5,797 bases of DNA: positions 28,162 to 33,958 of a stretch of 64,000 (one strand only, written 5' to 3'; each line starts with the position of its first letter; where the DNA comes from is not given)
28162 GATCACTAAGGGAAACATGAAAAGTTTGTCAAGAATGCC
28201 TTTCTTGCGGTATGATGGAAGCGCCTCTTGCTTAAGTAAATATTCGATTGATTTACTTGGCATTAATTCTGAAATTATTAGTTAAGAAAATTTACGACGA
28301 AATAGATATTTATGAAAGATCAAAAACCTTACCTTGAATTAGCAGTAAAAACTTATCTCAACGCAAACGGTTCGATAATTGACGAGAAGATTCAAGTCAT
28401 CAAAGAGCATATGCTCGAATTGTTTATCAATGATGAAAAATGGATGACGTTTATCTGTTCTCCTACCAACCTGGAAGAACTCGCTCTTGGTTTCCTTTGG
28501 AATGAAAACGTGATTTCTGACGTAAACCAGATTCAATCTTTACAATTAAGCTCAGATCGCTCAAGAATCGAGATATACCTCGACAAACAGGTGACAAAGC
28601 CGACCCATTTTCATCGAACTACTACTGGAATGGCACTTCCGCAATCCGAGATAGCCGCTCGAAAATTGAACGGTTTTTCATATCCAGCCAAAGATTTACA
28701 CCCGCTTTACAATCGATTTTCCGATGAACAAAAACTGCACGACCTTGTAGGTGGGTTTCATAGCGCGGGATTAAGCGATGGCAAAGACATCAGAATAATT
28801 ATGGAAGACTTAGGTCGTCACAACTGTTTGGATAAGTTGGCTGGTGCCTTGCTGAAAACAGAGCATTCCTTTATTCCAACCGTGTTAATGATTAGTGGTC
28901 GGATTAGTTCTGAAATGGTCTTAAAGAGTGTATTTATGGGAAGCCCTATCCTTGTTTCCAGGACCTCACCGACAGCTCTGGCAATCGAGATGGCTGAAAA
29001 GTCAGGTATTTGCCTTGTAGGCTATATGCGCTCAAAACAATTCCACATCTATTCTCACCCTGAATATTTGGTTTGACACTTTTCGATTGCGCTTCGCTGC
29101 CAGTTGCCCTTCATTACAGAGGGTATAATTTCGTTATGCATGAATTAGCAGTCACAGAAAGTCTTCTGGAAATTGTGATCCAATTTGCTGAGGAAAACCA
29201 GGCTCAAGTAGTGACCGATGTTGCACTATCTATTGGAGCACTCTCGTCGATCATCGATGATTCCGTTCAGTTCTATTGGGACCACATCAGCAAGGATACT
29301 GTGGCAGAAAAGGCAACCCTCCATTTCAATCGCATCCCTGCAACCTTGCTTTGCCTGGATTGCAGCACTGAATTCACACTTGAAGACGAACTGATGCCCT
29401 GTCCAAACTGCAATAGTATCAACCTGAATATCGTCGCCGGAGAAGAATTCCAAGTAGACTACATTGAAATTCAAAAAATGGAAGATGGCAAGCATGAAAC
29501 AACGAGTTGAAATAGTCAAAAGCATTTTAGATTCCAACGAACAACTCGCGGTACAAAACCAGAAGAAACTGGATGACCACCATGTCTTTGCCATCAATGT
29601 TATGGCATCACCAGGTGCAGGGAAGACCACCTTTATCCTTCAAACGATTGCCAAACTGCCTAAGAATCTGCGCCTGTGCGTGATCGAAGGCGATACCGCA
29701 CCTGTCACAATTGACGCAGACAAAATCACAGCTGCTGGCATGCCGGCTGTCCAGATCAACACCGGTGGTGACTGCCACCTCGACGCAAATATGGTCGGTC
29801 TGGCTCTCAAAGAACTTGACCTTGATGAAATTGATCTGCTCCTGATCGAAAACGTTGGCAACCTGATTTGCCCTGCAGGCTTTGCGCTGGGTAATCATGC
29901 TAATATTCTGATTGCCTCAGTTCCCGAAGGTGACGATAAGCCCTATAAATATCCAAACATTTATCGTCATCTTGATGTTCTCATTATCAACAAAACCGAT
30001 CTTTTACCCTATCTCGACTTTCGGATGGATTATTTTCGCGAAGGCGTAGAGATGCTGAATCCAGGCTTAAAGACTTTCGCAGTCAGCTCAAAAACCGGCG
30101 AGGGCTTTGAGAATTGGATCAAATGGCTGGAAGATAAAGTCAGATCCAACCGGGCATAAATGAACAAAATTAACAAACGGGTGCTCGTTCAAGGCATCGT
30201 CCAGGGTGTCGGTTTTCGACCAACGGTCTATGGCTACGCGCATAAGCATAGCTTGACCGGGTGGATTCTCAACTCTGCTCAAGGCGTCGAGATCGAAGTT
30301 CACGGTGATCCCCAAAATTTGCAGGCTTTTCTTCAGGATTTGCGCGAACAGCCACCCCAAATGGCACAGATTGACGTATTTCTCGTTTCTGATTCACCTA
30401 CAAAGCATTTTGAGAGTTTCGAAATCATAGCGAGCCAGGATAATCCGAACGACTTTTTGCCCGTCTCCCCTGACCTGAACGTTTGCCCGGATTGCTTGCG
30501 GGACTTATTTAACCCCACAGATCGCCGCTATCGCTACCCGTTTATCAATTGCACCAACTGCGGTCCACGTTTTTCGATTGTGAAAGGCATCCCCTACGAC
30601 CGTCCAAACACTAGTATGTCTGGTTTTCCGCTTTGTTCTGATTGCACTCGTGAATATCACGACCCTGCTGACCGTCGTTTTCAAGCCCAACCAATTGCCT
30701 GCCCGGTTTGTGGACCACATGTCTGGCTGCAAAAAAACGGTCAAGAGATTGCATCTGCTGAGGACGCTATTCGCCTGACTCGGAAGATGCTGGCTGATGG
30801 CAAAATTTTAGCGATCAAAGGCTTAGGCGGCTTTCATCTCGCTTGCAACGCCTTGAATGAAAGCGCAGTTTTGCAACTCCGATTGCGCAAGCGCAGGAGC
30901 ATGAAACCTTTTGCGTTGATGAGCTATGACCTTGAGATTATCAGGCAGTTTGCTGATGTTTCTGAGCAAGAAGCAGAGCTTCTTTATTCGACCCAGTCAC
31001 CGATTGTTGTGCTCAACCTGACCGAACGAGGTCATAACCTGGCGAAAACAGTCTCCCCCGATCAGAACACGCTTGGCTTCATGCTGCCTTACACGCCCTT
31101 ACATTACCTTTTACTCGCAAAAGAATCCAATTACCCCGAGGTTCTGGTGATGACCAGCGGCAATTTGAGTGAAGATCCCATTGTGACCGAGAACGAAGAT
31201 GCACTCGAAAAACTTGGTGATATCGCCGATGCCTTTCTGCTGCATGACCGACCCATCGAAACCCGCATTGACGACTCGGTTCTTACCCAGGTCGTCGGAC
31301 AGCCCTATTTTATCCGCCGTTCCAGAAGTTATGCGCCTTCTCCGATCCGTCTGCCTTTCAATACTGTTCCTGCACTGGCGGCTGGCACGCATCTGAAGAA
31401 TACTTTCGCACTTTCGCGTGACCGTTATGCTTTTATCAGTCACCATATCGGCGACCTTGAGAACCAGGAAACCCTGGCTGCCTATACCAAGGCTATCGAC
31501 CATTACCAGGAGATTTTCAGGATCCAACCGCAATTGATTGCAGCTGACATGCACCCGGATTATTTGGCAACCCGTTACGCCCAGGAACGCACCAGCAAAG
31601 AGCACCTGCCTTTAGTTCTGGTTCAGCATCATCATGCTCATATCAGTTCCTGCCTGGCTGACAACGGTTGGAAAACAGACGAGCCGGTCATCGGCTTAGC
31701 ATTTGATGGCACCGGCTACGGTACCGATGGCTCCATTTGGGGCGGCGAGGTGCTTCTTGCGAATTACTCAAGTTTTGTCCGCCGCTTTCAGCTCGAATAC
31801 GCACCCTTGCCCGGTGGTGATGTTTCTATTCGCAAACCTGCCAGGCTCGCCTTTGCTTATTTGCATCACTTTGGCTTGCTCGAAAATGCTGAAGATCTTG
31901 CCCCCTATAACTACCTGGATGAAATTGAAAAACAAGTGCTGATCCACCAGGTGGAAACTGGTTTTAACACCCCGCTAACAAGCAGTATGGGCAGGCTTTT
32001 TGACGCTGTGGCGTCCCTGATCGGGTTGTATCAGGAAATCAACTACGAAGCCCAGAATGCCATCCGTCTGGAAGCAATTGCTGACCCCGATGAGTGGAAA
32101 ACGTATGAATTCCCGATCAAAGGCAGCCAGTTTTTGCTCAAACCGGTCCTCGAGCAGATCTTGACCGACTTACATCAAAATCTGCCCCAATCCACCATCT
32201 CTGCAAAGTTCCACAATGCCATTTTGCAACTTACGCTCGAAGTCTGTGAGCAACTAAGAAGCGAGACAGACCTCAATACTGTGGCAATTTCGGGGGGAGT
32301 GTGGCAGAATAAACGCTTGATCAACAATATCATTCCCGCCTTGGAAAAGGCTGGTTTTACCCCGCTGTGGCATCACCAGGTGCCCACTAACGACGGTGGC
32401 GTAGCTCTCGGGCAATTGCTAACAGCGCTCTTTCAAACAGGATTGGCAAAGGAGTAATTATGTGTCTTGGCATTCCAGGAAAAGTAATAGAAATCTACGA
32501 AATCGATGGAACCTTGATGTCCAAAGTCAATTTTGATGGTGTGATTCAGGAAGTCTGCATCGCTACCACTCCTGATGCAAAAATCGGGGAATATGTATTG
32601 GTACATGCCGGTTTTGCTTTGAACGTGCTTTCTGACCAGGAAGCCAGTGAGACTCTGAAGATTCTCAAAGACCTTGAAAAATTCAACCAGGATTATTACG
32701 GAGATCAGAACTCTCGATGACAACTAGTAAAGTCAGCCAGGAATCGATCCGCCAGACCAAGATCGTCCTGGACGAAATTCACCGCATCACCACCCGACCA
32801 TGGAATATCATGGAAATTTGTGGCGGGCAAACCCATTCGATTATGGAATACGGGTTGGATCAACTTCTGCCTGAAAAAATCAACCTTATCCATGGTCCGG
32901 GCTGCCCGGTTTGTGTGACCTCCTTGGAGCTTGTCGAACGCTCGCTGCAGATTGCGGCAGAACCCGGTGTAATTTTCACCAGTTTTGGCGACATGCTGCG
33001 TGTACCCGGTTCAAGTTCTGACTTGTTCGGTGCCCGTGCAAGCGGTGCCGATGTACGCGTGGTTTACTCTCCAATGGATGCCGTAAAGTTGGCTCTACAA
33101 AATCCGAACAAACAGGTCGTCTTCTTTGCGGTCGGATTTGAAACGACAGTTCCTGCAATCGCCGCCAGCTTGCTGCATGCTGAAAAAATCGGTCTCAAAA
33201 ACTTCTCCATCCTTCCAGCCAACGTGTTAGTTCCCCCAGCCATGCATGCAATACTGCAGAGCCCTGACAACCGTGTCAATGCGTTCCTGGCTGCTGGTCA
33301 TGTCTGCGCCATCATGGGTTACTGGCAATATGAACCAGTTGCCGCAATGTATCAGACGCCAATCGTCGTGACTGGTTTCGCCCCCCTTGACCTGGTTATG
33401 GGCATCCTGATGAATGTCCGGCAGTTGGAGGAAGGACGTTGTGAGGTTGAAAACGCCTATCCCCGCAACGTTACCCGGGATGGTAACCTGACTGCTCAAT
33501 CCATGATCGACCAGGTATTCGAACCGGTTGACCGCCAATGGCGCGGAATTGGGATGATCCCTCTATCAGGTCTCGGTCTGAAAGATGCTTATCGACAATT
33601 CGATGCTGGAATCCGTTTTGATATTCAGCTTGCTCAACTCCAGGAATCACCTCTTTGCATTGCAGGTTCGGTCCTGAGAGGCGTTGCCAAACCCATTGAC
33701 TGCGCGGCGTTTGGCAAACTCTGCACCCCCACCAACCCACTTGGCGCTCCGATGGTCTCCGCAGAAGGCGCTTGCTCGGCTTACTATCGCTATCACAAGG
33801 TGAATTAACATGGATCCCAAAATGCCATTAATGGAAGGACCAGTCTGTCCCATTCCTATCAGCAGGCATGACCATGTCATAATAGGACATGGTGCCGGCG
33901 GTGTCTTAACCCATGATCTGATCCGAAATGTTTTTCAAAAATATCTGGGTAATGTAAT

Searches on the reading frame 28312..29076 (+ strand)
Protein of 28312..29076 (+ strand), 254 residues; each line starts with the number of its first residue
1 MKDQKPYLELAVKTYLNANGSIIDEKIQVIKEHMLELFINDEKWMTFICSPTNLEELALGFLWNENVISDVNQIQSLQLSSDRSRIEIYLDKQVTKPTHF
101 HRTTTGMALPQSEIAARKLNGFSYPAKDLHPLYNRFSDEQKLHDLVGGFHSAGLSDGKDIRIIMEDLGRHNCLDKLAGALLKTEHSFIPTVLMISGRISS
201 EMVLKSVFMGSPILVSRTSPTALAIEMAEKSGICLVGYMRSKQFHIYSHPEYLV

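Call 4: search_protein_families(library=pfam, proteins=[window:28312-29076:+])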
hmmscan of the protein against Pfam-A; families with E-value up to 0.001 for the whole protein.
window:28312-29076:+ (254 aa): 1 family
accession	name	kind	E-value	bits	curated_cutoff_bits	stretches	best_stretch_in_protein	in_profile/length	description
PF02634.21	FdhD-NarQ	-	2.4e-61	207.9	27.2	1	30-252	1-235/237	FdhD/NarQ family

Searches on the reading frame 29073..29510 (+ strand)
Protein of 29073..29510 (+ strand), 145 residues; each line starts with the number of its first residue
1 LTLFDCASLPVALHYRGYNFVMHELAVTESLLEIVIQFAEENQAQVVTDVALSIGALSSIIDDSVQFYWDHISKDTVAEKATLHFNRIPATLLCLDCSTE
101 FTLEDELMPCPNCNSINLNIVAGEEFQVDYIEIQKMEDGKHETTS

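Call 4: search_protein_families(library=pfam, proteins=[window:29073-29510:+])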
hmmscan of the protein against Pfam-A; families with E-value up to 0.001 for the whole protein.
window:29073-29510:+ (145 aa): 1 family
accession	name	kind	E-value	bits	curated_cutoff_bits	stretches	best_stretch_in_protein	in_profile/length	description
PF01155.25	HypA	-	7.7e-31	106.9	28.9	1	22-133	1-112/112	Hydrogenase/urease nickel incorporation, metallochaperone, hypA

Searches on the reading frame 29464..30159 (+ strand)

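Call 4: search_protein_families(library=pfam, proteins=[window:29464-30159:+])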
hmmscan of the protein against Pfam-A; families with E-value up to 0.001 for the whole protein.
window:29464-30159:+ (231 aa): 1 family
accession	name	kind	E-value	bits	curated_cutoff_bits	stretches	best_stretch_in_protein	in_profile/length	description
PF02492.25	cobW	-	2.1e-19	70.2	20.7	1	44-203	3-177/180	CobW/HypB/UreG, nucleotide-binding domain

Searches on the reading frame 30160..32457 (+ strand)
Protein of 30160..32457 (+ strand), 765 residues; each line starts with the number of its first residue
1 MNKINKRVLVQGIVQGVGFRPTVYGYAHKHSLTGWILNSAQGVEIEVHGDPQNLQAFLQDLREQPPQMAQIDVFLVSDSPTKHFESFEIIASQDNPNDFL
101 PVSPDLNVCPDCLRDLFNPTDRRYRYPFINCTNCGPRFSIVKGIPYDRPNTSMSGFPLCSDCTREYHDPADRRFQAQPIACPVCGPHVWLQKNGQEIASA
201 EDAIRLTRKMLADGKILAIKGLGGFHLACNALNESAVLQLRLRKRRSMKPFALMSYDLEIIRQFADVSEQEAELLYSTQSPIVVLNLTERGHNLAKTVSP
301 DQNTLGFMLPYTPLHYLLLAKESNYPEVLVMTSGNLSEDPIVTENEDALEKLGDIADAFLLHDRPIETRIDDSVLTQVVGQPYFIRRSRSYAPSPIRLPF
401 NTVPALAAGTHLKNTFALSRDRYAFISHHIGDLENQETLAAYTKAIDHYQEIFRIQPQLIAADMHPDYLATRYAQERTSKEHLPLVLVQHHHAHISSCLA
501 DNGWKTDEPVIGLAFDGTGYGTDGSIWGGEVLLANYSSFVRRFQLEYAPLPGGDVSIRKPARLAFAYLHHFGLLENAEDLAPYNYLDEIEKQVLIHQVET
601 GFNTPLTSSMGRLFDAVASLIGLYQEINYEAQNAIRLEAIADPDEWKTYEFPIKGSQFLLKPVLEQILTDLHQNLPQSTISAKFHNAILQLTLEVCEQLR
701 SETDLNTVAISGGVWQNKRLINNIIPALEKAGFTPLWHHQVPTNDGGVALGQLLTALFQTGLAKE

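Call 4: search_protein_families(library=pfam, proteins=[window:30160-32457:+])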
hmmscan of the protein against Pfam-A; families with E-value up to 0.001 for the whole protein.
window:30160-32457:+ (765 aa): 7 families
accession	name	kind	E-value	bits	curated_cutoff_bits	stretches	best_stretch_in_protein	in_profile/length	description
PF22521.2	HypF_C_2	-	8.4e-81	271.7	27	1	512-752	1-241/241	Carbamoyltransferase, Kae1-like Domain, second subdomain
PF01300.24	Sua5_yciO_yrdC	-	2.9e-40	138.1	25.1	1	210-388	2-178/178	Telomere recombination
PF07503.17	zf-HYPF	-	7.6e-35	118.9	23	2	108-141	1-34/34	HypF finger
PF17788.7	HypF_C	-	1.4e-33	116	23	1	404-501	5-99/99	HypF Kae1-like domain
PF00708.24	Acylphosphatase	-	1.4e-22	80.2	22.5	1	7-89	2-85/85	Acylphosphatase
PF00814.31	TsaD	-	7.1e-07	29.6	24.8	1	604-724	131-237/264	tRNA N6-adenosine threonylcarbamoyltransferase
PF02543.21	Carbam_trans_N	-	0.00049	20.1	24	0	477-751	119-343/346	Carbamoyltransferase N-terminus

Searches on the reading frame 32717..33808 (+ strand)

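Call 7: search_protein_families(library=pfam, proteins=[window:32717-33808:+], max_evalue=0.00001)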
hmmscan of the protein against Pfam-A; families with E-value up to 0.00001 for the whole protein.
window:32717-33808:+ (363 aa): 1 family
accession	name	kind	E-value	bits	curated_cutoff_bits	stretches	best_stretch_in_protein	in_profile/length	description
PF01924.21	HypD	-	2.4e-147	491.1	25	1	15-360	4-351/351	Hydrogenase formation hypA family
